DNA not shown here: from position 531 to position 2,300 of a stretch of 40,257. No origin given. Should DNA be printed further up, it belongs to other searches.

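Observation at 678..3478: SPARTA-type TIR-APAZ plus short Argonaute defence operon in an archaeal genome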

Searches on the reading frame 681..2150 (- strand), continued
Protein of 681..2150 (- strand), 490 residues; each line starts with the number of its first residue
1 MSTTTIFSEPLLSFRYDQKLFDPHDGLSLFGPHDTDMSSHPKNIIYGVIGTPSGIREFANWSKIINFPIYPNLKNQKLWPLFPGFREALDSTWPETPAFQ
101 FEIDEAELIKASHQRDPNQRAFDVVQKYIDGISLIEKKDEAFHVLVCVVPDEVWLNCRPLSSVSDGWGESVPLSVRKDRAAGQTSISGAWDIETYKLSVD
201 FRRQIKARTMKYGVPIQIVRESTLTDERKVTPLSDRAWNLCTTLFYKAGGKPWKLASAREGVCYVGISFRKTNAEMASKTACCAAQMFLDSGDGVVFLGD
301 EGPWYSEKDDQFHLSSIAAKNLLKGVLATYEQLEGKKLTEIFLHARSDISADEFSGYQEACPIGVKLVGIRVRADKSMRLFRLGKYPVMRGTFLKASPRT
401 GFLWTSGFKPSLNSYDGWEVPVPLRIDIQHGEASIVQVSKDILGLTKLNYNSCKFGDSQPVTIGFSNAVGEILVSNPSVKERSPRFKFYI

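Call 65: search_dna_similar(query=window:681-2150:-, collection=plasmids, mode=protein, max_rows=15)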
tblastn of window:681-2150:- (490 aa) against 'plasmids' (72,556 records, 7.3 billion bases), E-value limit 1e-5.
Records with a match: 102; places in all: 106; records where one place covers at least 80% of the query: 89.
Best place of each record, by identity: 60-80% 1; <60% 101.
By first word of the organism name: Rhizobium 17; Bradyrhizobium 10; Sinorhizobium 6; Mesorhizobium 5; Haloarcula 4; Sphingomonas 3; Halorarius 3; Nostoc 3; Aminobacter 2; Agrobacterium 2; and 38 more.
By predicted mobility (MOB-suite, as given by PLSDB): conjugative 52; non-mobilizable 46; mobilizable 4.
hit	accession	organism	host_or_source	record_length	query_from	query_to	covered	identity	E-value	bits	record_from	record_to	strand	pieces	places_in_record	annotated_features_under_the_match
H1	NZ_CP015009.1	Aminobacter aminovorans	cell culture,soil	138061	5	490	99%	40.7%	1e-105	353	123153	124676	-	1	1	hypothetical protein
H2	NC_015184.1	Agrobacterium tumefaciens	-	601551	9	490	98%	40.4%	6e-108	359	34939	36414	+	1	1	hypothetical protein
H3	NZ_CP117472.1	Sphingobium sp. YC-XJ3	whole organism,Contaminated soil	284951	7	490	99%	39.8%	2e-110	367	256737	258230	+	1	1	hypothetical protein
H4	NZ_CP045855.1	Agrobacterium sp. MA01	cell culture,Microcystis culture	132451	9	490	98%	39.3%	2e-100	337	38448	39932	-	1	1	hypothetical protein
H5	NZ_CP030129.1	Indioceanicola profundi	sediment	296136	4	490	99%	38.5%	2e-100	338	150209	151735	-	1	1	hypothetical protein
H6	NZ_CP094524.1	Bradyrhizobium sp. ISRA443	Arachis hypogaea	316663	9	490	98%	38.7%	7e-101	339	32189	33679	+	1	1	hypothetical protein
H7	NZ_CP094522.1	Bradyrhizobium sp. ISRA437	Arachis hypogaea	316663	9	490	98%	38.7%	7e-101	339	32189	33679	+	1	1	hypothetical protein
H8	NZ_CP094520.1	Bradyrhizobium sp. ISRA436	Arachis hypogaea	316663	9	490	98%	38.7%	7e-101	339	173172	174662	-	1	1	hypothetical protein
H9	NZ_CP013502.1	Rhizobium esperanzae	Phaseolus vulgaris,Whole ...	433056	9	490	98%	38.5%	3e-100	337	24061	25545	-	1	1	hypothetical protein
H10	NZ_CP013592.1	Rhizobium sp. N871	Phaseolus vulgaris,Whole ...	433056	9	490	98%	38.5%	3e-100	337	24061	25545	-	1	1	hypothetical protein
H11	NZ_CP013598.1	Rhizobium sp. N741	Phaseolus vulgaris,Whole ...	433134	9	490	98%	38.5%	3e-100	337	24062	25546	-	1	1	hypothetical protein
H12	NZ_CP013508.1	Rhizobium sp. N1341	Phaseolus vulgaris,Whole ...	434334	9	490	98%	38.5%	3e-100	337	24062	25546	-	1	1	hypothetical protein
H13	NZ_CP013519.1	Rhizobium sp. N113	Phaseolus vulgaris,Whole ...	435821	9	490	98%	38.5%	3e-100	337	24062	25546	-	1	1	hypothetical protein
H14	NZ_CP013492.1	Rhizobium sp. N6212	Phaseolus vulgaris,Whole ...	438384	9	490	98%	38.5%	3e-100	337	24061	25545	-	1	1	hypothetical protein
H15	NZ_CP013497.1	Rhizobium sp. N621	Phaseolus vulgaris,Whole ...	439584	9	490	98%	38.5%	3e-100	337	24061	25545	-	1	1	hypothetical protein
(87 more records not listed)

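Call 66: find_related_loci(query=A1, collection=viral_contigs, flank=6000)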
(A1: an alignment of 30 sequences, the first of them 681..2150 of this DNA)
Query A1 (490 aa) in viral_contigs; peptide patterns used: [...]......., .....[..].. (x = any residue, [..] = any of these).
71 stretches matched a pattern; 8 encode a relative of the query (tblastn E <= 1e-3); 8 distinct loci.
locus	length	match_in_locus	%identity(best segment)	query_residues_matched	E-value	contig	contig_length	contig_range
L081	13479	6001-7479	46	5-490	2e-150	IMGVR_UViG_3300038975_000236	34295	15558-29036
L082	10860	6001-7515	38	7-490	2e-106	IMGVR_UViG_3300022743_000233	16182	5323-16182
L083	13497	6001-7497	35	3-490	3e-94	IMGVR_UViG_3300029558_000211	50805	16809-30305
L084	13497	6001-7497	35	3-490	3e-94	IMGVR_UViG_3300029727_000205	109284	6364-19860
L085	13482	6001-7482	35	8-490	7e-94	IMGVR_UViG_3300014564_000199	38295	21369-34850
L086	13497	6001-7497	35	3-490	2e-93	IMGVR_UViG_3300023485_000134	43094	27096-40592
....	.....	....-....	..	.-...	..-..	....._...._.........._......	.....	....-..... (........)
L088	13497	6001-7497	36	3-490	2e-95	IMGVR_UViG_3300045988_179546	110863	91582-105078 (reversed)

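Call 68: predict_structure(alignment_id=A1)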
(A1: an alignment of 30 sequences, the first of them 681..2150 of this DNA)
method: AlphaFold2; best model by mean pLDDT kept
length: 490 residues; sequences in the alignment: 30
mean_pLDDT: 78.2   pTM: 0.79
mean pLDDT of the five models: 78.2, 75.5, 70.5, 70.4, 66.8
residues with pLDDT >= 90: 150; 70-90: 220; 50-70: 69; < 50: 51
segments of 3 or more residues with pLDDT < 50: 410-418, 452-481, 483-490
pLDDT, mean of each block of 10 residues (from residue 1): 79 91 85 87 94 96 93 64 93 95 96 91 94 89 93 87 83 77 56 77 80 84 74 80 85 86 80 63 70 62 77 86 82 81 87 94 92 79 61 91 70 46 88 93 77 35 28 36 46
secondary structure, 60 per line:
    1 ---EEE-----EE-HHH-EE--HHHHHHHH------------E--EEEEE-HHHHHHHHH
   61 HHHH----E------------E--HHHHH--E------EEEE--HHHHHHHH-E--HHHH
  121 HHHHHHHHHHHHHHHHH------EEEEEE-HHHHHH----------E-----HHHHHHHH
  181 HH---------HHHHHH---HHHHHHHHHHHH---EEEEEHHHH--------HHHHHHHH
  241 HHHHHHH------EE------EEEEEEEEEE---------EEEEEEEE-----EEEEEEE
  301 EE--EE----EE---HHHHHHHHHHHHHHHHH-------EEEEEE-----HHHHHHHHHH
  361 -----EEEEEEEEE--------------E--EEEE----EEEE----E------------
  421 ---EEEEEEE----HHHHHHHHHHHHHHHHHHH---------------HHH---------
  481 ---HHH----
elements in order: E4-6 H23-30 E46-50 H52-64 H85-89 E99-102 H105-112 H117-137 E144-149 H151-156 H173-182 H192-197 H201-212 E216-220 H221-224 H233-247 E262-271 E281-288 E294-302 H316-332 E340-345 H351-360 E366-374 E392-395 E400-403 E424-430 H435-453

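Call 72: fold_search(model_id=the predicted structure, library=pdb)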
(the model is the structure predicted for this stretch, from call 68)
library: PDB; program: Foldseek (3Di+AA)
matches with E <= 10: 986; with E <= 0.001: 207
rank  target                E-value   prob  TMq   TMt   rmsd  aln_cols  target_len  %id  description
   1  8isy_A                9.6e-48  1.00  0.83  0.81   5.3       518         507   36  Cryo-EM structure of free-state Crt-SPARTA (released 2023-10-18)
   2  8i88_B                2.2e-45  1.00  0.79  0.83   4.8       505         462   37  Cryo-EM structure of TIR-APAZ/Ago-gRNA complex (released 2023-07-05)
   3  8qlo_B                9.3e-43  1.00  0.80  0.86   4.1       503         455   36  CryoEM structure of the apo SPARTA (BabAgo/TIR-APAZ) complex (released 2024-01-31)
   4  8z96_A                1.2e-42  1.00  0.80  0.82   4.9       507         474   36  Crystal structure of CrtAgo/TIR-APAZ in complex with guide DNA and 21-nt target DNA (released 2025-03-12)
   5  8j84_A                1.8e-42  1.00  0.79  0.84   4.3       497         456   36  Short ago complexed with TIR-APAZ (released 2024-03-13)
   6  8z92_A                2.0e-42  1.00  0.79  0.83   4.9       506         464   36  Crystal structure of CrtAgo/TIR-APAZ in complex with guide DNA and 16-nt target DNA (released 2025-03-12)
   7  8z92_B                2.6e-42  1.00  0.79  0.81   5.2       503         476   36  Crystal structure of CrtAgo/TIR-APAZ in complex with guide DNA and 16-nt target DNA (released 2025-03-12)
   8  8fex_B                5.9e-42  1.00  0.79  0.84   4.6       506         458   36  Inactivate state of Maribacter polysiphoniae Argonuate (short pAgo system) (released 2023-08-23)
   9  8i87_B                4.1e-41  1.00  0.75  0.78   5.8       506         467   36  Cryo-EM structure of TIR-APAZ/Ago-gRNA-DNA complex (released 2023-07-19)
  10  8i87_D                4.4e-41  1.00  0.75  0.78   5.8       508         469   34  Cryo-EM structure of TIR-APAZ/Ago-gRNA-DNA complex (released 2023-07-19)
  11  8k34_B                8.2e-41  1.00  0.74  0.82   5.0       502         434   35  Cryo-EM structure of SPARTA gRNA binary complex (released 2024-01-17)
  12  8ffi_B                3.9e-40  1.00  0.74  0.77   5.7       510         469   36  Structure of tetramerized MapSPARTA upon guide RNA-mediated target DNA binding (released 2023-08-23)
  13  8u72_I                1.1e-39  1.00  0.74  0.79   5.4       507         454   32  Cryo-EM structure of the SPARTA oligomer with guide RNA and target DNA (released 2024-06-12)
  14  8j7s_A                3.7e-39  1.00  0.73  0.79   5.5       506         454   36  Structure of the SPARTA complex (released 2024-03-06)
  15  8k9g_A                3.7e-39  1.00  0.76  0.81   5.2       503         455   36  Cryo-EM structure of Crt-SPARTA-gRNA-tDNA dimer (conformation-1) (released 2023-10-18)
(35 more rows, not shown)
